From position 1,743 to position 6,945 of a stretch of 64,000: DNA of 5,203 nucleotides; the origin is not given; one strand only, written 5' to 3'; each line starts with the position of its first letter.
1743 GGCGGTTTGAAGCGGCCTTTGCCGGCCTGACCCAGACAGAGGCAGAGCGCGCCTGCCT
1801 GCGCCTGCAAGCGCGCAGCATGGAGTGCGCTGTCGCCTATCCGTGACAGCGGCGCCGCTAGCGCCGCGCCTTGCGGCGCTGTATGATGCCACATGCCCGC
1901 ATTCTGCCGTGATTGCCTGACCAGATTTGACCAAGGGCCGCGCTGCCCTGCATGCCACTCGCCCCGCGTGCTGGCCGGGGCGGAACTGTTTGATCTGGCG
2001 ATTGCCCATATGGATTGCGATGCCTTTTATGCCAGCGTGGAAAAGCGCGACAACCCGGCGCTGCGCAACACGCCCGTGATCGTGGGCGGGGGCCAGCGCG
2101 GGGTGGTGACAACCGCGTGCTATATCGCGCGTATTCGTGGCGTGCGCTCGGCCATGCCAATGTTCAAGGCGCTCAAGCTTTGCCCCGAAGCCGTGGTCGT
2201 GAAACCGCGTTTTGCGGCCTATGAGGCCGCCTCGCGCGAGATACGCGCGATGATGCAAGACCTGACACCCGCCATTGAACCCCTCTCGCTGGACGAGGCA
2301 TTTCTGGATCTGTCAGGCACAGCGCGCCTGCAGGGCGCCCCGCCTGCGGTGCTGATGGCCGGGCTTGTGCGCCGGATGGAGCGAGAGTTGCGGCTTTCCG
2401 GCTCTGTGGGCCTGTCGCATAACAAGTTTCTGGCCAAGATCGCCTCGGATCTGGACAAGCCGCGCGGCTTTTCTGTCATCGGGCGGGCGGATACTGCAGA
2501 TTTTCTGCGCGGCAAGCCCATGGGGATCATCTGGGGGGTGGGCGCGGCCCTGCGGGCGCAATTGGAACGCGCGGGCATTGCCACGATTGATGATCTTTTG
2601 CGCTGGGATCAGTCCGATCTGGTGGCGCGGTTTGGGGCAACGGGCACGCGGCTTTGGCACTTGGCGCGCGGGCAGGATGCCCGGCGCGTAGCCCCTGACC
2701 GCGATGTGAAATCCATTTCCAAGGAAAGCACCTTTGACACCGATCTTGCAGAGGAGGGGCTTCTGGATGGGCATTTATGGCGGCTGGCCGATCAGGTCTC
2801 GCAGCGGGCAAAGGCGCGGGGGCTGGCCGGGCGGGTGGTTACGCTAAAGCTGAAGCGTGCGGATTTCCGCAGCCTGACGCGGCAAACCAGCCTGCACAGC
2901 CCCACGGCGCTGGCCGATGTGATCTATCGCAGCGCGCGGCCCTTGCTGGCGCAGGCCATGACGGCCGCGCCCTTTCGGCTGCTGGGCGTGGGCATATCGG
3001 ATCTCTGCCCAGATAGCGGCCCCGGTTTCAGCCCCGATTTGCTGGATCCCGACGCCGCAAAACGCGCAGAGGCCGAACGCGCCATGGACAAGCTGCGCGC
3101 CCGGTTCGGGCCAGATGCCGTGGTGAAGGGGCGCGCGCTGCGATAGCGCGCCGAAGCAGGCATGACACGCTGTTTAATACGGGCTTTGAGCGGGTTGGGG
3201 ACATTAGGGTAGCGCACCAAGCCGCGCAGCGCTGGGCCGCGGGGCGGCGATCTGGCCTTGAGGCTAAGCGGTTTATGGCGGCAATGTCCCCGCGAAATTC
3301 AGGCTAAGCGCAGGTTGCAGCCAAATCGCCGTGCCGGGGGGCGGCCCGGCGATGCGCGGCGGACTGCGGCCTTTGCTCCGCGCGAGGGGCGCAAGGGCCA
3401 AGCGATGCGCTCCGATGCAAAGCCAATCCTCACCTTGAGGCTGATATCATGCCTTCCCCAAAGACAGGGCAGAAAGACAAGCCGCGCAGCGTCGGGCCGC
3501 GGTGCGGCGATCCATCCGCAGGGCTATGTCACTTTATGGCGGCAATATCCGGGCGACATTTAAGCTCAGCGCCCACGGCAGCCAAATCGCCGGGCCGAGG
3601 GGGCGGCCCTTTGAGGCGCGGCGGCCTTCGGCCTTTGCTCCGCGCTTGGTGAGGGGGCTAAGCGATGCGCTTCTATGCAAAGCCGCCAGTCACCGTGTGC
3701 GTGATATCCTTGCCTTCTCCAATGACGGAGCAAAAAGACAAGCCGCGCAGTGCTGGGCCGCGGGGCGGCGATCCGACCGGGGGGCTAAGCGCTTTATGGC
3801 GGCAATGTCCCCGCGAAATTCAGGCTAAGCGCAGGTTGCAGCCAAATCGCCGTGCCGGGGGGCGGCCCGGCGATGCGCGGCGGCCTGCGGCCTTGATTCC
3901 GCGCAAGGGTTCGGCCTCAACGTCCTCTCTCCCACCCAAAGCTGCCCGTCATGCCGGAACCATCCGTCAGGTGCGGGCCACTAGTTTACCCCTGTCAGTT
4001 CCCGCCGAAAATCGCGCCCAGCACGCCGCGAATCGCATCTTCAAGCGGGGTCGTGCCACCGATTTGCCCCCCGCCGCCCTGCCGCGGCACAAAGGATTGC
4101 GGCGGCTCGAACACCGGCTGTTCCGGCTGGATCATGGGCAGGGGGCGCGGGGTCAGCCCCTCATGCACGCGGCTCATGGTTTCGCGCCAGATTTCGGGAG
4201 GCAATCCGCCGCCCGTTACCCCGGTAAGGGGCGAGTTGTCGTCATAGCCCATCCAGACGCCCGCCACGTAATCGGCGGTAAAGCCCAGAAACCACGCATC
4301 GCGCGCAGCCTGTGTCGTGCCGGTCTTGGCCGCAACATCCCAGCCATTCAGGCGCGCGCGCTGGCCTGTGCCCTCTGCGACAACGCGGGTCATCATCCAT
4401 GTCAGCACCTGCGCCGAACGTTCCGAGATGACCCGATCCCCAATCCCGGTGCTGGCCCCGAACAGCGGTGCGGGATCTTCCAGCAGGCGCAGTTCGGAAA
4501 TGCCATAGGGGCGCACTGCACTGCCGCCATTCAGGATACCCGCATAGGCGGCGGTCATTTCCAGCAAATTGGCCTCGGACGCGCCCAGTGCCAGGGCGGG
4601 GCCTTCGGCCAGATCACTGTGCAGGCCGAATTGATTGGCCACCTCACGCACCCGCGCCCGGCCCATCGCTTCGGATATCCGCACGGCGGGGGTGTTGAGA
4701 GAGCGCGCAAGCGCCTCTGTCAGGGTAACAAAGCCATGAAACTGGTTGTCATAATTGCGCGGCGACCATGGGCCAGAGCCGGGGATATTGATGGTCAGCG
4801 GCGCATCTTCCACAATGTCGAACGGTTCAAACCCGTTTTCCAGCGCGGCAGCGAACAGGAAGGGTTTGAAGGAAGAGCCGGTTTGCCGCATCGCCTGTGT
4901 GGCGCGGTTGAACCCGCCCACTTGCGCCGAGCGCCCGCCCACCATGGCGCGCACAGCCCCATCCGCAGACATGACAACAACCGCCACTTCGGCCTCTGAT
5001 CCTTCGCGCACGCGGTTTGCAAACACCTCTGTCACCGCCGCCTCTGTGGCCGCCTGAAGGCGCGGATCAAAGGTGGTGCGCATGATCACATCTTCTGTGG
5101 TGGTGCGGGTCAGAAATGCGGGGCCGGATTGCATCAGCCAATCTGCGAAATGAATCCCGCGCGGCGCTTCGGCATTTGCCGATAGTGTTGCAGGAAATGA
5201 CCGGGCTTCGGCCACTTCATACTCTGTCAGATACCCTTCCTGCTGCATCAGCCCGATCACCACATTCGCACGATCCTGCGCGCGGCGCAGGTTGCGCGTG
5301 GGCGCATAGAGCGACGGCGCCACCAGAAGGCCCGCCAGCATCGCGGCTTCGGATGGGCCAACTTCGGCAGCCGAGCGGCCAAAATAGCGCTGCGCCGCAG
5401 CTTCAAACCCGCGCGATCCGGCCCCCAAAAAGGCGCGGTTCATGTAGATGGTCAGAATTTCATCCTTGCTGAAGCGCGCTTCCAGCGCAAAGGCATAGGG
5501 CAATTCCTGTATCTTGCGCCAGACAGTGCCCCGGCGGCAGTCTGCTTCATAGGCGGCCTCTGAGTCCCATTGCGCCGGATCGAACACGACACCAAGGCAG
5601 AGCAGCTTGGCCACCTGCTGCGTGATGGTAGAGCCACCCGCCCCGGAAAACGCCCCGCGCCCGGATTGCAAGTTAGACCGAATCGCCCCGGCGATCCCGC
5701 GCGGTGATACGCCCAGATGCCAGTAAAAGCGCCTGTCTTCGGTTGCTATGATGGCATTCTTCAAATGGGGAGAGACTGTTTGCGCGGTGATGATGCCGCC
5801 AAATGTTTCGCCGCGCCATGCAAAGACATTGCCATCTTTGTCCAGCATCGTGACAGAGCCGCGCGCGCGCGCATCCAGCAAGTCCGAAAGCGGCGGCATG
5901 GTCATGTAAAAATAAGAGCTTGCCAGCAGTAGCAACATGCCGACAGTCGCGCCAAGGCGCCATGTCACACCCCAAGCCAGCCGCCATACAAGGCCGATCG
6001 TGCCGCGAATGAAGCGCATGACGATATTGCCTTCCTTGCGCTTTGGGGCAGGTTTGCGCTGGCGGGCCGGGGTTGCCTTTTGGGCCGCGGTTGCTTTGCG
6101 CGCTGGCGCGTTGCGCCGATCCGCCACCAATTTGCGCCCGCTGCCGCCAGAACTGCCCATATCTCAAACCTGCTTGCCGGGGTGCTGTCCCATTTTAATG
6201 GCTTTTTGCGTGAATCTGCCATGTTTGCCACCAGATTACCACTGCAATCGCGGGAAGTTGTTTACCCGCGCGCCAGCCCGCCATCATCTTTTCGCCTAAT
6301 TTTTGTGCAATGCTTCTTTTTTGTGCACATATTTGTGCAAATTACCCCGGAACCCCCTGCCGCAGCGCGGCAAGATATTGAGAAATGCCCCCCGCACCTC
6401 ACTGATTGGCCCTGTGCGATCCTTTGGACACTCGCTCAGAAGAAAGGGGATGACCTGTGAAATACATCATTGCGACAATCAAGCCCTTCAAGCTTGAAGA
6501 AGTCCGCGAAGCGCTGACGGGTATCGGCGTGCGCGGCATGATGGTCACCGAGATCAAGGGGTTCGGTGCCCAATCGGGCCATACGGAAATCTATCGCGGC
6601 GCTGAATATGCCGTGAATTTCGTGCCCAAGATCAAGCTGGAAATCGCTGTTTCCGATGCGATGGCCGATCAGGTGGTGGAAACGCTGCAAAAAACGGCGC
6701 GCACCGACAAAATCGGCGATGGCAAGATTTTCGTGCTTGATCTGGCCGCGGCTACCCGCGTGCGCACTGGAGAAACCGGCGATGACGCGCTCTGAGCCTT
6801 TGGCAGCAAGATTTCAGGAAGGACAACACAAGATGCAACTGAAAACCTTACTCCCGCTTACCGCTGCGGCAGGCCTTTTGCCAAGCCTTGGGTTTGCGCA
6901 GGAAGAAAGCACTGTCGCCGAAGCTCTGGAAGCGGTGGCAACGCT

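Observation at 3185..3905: Tandem array of ~260-bp structured palindromic units with terminal inverted repeats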

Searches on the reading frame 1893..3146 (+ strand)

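Call 74: search_protein_families(library=pfam, proteins=[window:1893-3146:+])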
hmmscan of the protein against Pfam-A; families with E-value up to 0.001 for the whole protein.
window:1893-3146:+ (417 aa): 3 families
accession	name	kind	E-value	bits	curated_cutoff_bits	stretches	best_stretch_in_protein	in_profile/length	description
PF00817.25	IMS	-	1.4e-46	158.5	23.2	1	41-186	2-148/148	impB/mucB/samB family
PF11799.13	IMS_C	-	3.4e-26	92.2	20.7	1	273-375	2-103/109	impB/mucB/samB family C-terminal domain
PF21999.2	IMS_HHH_1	-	1.9e-06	28.6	27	1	215-262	5-53/53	DNA polymerase-iota, thumb domain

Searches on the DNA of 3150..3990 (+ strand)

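Call 46: search_dna_similar(query=window:3739-3905:+, collection=plasmids, mode=distant, max_rows=30)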
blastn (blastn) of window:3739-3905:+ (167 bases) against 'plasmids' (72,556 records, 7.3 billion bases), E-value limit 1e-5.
Records with a match: 95; places in all: 146; records where one place covers at least 80% of the query: 86.
Best place of each record, by identity: 95-99% 2; 90-95% 3; 80-90% 4; 60-80% 86.
By first word of the organism name: Pseudosulfitobacter 91; Salipiger 3; Roseinatronobacter 1.
By predicted mobility (MOB-suite, as given by PLSDB): non-mobilizable 93; mobilizable 1; conjugative 1.
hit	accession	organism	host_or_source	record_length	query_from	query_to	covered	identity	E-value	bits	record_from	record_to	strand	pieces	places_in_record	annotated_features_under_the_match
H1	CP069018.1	Pseudosulfitobacter pseudonitzschiae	-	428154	2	166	99%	77.7%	2e-25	123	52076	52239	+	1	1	none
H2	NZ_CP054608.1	Pseudosulfitobacter pseudonitzschiae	surface sea water,shallow sea, symbosis ...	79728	2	166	99%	76.4%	2e-24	119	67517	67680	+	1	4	none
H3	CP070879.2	Pseudosulfitobacter pseudonitzschiae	Skeletonema costatum,The surface ...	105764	2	166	99%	75.9%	3e-22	111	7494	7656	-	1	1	none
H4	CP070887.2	Pseudosulfitobacter pseudonitzschiae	Skeletonema costatum,The surface ...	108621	2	166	99%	75.9%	3e-22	111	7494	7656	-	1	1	none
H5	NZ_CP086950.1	Pseudosulfitobacter pseudonitzschiae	Skeletonema costatum,The surface ...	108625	2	166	99%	75.9%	3e-22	111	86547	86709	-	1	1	none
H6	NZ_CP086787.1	Pseudosulfitobacter pseudonitzschiae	Thalassiosira tenera,The surface ...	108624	2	166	99%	75.9%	3e-22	111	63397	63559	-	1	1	none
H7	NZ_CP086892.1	Pseudosulfitobacter pseudonitzschiae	Skeletonema costatum,The surface ...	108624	2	166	99%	75.9%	3e-22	111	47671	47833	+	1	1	none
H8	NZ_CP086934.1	Pseudosulfitobacter pseudonitzschiae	Skeletonema costatum,The surface ...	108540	2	166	99%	75.9%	3e-22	111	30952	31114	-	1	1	none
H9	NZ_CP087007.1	Pseudosulfitobacter pseudonitzschiae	Skeletonema costatum,The surface ...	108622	2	166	99%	75.9%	3e-22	111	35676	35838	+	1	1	none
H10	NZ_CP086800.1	Pseudosulfitobacter pseudonitzschiae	Thalassiosira tenera,The surface ...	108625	2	166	99%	75.9%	3e-22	111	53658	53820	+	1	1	none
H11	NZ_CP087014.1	Pseudosulfitobacter pseudonitzschiae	Mediolabrus comicus,The surface ...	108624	2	166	99%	75.9%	3e-22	111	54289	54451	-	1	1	none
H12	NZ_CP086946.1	Pseudosulfitobacter pseudonitzschiae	Skeletonema costatum,The surface ...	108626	2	166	99%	75.9%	3e-22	111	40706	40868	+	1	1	none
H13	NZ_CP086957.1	Pseudosulfitobacter pseudonitzschiae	Skeletonema costatum,The surface ...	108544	2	166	99%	75.9%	3e-22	111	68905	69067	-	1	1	none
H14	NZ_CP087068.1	Pseudosulfitobacter pseudonitzschiae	Mediolabrus comicus,The surface ...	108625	2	166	99%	75.9%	3e-22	111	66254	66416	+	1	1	none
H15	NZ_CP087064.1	Pseudosulfitobacter pseudonitzschiae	Mediolabrus comicus,The surface ...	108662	2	166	99%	75.9%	3e-22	111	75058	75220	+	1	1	none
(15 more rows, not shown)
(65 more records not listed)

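Call 47: search_dna_similar(query=window:3150-3990:+, collection=plasmids, mode=near, max_rows=15)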
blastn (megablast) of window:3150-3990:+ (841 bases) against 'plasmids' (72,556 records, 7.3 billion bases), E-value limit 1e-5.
Records with a match: 91; places in all: 96; records where one place covers at least 80% of the query: 0.
Best place of each record, by identity: 95-99% 27; 90-95% 62; 80-90% 2.
By first word of the organism name: Pseudosulfitobacter 89; Salipiger 1; Roseinatronobacter 1.
By predicted mobility (MOB-suite, as given by PLSDB): non-mobilizable 90; conjugative 1.
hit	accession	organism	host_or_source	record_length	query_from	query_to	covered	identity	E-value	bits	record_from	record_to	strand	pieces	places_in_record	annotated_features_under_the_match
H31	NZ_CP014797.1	Salipiger profundus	single cell,environmental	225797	172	755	15%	92.1%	6e-15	180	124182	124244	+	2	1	none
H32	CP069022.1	Pseudosulfitobacter pseudonitzschiae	Skeletonema menzelii,The surface ...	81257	689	755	8%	97.0%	3e-22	113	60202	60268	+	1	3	none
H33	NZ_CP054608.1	Pseudosulfitobacter pseudonitzschiae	surface sea water,shallow sea, symbosis ...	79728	691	757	8%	95.5%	2e-20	108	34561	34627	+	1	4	none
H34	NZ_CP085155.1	Pseudosulfitobacter sp. DSM 107133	cell culture,Seawater from the North ...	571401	691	756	8%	95.5%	6e-20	106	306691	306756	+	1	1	none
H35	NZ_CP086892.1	Pseudosulfitobacter pseudonitzschiae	Skeletonema costatum,The surface ...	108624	690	755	8%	93.9%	9e-18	99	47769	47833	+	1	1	none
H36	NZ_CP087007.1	Pseudosulfitobacter pseudonitzschiae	Skeletonema costatum,The surface ...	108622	690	755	8%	93.9%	9e-18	99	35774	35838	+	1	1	none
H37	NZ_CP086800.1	Pseudosulfitobacter pseudonitzschiae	Thalassiosira tenera,The surface ...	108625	690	755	8%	93.9%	9e-18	99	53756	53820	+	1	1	none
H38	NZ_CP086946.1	Pseudosulfitobacter pseudonitzschiae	Skeletonema costatum,The surface ...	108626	690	755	8%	93.9%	9e-18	99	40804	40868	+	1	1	none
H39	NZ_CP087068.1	Pseudosulfitobacter pseudonitzschiae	Mediolabrus comicus,The surface ...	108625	690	755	8%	93.9%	9e-18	99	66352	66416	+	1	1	none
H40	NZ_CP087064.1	Pseudosulfitobacter pseudonitzschiae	Mediolabrus comicus,The surface ...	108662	690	755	8%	93.9%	9e-18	99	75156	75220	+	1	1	none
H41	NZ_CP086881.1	Pseudosulfitobacter pseudonitzschiae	Skeletonema costatum,The surface ...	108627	690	755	8%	93.9%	9e-18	99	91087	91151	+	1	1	none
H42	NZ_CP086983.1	Pseudosulfitobacter pseudonitzschiae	Skeletonema costatum,The surface ...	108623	690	755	8%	93.9%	9e-18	99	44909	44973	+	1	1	none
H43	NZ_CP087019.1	Pseudosulfitobacter pseudonitzschiae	Mediolabrus comicus,The surface ...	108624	690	755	8%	93.9%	9e-18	99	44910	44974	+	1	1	none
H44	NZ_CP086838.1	Pseudosulfitobacter pseudonitzschiae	Trieres chinensis,The surface seawater ...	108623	690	755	8%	93.9%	9e-18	99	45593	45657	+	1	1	none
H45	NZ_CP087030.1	Pseudosulfitobacter pseudonitzschiae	Mediolabrus comicus,The surface ...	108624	690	755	8%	93.9%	9e-18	99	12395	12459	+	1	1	none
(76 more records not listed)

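Call 48: get_annotated_region(hit=H2, flank=4000)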
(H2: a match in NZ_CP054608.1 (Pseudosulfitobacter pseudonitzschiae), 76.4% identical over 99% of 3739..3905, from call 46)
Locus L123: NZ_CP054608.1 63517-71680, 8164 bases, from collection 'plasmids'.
description: Pseudosulfitobacter pseudonitzschiae strain H46 plasmid unnamed9, complete sequence
organism: Pseudosulfitobacter pseudonitzschiae (NCBI taxid 1402135)
taxonomy: Bacteria; Pseudomonadota; Alphaproteobacteria; Rhodobacterales; Roseobacteraceae; Pseudosulfitobacter; Pseudosulfitobacter pseudonitzschiae
host: -; source: surface sea water,shallow sea, symbosis with harmful algal bloom algae; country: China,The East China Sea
typing (MOB-suite, as given by PLSDB): non-mobilizable
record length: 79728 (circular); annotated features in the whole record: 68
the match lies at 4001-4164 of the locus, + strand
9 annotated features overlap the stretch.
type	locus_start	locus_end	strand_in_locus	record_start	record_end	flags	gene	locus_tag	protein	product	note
CDS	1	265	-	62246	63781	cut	-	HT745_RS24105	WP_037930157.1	aldehyde dehydrogenase (NADP(+))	-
CDS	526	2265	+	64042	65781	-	araD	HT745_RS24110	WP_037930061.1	L-arabinonate dehydratase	-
CDS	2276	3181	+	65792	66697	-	-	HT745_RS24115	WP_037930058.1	dihydrodipicolinate synthase family protein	GO:0009436 - glyoxylate catabolic process [Evidence IEA]; GO:0071704 - organic substance metabolic process [Evidence ...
CDS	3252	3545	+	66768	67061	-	-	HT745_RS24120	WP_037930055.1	type II toxin-antitoxin system RelB/DinJ family antitoxin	GO:0006355 - regulation of DNA-templated transcription [Evidence IEA]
CDS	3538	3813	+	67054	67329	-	-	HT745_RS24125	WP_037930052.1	type II toxin-antitoxin system mRNA interferase toxin, RelE/StbE family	-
CDS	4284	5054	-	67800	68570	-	-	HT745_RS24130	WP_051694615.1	GntR family transcriptional regulator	-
CDS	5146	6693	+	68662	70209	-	-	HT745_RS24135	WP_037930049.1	altronate dehydratase family protein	-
CDS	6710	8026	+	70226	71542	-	-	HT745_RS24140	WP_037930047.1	lactate racemase domain-containing protein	-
CDS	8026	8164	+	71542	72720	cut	-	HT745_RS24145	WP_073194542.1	LarC family nickel insertion protein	-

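Call 49: get_annotated_region(hit=H31, flank=4000)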
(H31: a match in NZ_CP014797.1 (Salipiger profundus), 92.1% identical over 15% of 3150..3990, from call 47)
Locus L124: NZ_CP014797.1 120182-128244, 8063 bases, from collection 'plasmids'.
description: Salipiger profundus strain JLT2016 plasmid pTPRO1, complete sequence
organism: Salipiger profundus (NCBI taxid 1229727)
taxonomy: Bacteria; Pseudomonadota; Alphaproteobacteria; Rhodobacterales; Roseobacteraceae; Salipiger; Salipiger profundus
host: -; source: single cell,environmental; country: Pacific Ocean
typing (MOB-suite, as given by PLSDB): non-mobilizable; replicon rep_cluster_361
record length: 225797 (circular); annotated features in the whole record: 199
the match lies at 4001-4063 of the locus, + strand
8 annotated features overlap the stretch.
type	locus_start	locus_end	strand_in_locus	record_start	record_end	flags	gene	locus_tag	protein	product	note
CDS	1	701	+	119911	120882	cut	-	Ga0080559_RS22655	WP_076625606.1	tripartite tricarboxylate transporter substrate-binding protein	-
CDS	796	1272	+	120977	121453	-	-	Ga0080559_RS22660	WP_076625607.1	tripartite tricarboxylate transporter TctB family protein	-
CDS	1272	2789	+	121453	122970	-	-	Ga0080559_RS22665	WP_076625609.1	tripartite tricarboxylate transporter permease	-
CDS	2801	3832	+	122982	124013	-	-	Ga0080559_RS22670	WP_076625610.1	AbrB family transcriptional regulator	-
CDS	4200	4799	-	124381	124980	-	-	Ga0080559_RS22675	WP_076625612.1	Isoquinoline 1-oxidoreductase subunit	-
CDS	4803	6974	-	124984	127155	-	-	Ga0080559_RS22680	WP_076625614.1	xanthine dehydrogenase family protein molybdopterin-binding subunit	-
CDS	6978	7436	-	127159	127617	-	-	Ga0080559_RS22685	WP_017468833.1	(2Fe-2S)-binding protein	-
CDS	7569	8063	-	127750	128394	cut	-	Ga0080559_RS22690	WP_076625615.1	exopolysaccharide biosynthesis protein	-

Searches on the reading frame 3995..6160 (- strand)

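Call 74: search_protein_families(library=pfam, proteins=[window:3995-6160:-])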
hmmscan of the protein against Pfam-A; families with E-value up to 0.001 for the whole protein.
window:3995-6160:- (721 aa): 2 families
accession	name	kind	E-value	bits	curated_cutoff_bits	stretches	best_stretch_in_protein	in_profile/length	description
PF00912.28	Transgly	-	1.3e-50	171.7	27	1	123-305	16-177/178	Transglycosylase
PF00905.27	Transpeptidase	-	6.5e-31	108.1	22.1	1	393-629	2-266/299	Penicillin binding protein transpeptidase domain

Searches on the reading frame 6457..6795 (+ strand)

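Call 74: search_protein_families(library=pfam, proteins=[window:6457-6795:+])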
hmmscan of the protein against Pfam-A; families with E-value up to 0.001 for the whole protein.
window:6457-6795:+ (112 aa): 1 family
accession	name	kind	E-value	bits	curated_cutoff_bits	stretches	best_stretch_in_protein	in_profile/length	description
PF00543.27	P-II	-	7.6e-28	97.3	25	1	1-106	1-102/102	Nitrogen regulatory protein P-II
